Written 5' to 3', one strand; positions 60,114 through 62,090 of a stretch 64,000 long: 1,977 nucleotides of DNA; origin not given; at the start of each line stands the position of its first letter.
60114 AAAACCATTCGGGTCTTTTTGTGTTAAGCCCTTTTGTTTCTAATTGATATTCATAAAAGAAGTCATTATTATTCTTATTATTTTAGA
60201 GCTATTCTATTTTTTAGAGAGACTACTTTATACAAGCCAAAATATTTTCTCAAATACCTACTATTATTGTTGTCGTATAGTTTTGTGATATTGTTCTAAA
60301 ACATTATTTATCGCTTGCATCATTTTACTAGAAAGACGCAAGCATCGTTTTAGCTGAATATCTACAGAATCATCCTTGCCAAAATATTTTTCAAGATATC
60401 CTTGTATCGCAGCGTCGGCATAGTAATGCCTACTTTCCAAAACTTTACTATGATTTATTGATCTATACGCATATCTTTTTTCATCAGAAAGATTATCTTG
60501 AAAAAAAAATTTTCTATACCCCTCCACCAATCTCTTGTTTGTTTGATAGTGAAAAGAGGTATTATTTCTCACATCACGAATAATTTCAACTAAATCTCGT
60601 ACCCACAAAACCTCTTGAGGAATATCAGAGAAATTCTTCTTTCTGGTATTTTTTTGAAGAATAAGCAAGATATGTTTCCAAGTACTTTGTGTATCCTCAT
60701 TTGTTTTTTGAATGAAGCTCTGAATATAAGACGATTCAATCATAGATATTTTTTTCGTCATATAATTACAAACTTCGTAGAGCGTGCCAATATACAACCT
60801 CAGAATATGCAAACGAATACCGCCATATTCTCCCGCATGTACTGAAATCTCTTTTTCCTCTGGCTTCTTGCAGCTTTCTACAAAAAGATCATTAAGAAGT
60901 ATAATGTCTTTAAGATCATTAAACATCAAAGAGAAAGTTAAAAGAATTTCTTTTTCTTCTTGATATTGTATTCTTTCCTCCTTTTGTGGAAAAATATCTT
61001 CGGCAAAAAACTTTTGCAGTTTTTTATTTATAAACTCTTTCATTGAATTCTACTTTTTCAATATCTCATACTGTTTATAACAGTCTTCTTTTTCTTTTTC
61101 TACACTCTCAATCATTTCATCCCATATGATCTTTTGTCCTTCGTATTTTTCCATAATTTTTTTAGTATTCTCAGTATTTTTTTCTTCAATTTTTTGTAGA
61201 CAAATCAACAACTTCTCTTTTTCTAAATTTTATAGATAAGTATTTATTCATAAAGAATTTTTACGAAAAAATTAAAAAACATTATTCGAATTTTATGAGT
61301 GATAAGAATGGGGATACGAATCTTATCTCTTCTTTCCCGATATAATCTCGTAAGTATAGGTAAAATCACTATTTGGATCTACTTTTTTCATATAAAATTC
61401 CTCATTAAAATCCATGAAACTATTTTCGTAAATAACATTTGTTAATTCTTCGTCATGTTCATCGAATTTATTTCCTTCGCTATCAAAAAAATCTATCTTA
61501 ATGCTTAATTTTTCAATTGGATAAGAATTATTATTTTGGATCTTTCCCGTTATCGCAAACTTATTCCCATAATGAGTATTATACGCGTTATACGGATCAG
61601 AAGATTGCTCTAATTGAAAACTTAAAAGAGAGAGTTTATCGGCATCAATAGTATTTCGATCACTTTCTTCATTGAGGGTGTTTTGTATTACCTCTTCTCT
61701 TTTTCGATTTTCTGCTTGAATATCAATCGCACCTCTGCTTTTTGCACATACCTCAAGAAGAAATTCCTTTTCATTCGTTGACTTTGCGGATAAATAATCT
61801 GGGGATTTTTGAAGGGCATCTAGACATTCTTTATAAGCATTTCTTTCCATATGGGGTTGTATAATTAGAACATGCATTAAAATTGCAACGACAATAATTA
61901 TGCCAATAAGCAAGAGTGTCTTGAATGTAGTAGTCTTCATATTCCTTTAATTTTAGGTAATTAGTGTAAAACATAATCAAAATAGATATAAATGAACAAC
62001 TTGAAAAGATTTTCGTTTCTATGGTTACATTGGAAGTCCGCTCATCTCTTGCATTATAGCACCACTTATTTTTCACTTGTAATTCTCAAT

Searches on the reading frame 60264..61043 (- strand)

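Call 3: search_protein_families(library=pfam, proteins=[window:60264-61043:-], max_evalue=0.1)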
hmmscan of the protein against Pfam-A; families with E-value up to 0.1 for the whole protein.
window:60264-61043:- (259 aa): 0 families

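Call 4: search_protein_families(library=ncbifam, proteins=[window:60264-61043:-], max_evalue=0.1)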
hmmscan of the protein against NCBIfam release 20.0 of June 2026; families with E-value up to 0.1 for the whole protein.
window:60264-61043:- (259 aa): 1 family
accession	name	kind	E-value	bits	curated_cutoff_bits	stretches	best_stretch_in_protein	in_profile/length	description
NF041427.1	TrsD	subfamily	0.0021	17.9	200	1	96-168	111-181/201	TrsD/TraD family conjugative transfer protein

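Call 5: search_protein_families(library=padloc, proteins=[window:60264-61043:-], max_evalue=0.1)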
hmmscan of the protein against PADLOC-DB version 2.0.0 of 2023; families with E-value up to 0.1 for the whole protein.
window:60264-61043:- (259 aa): 0 families

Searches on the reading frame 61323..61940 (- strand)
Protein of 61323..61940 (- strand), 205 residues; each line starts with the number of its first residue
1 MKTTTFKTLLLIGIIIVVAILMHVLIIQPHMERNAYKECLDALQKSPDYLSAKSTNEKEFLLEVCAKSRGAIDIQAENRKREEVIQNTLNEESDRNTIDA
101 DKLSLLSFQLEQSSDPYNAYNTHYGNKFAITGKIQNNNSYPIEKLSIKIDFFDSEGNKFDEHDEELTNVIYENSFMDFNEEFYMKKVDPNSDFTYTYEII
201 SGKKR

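Call 33: search_protein_families(library=pfam, proteins=[window:61323-61940:-], max_evalue=0.01)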
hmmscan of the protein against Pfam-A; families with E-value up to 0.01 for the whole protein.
window:61323-61940:- (205 aa): 1 family
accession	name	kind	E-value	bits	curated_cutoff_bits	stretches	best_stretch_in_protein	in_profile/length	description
PF09624.15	DUF2393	-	0.0016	18.9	26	1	119-173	54-102/146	Protein of unknown function (DUF2393)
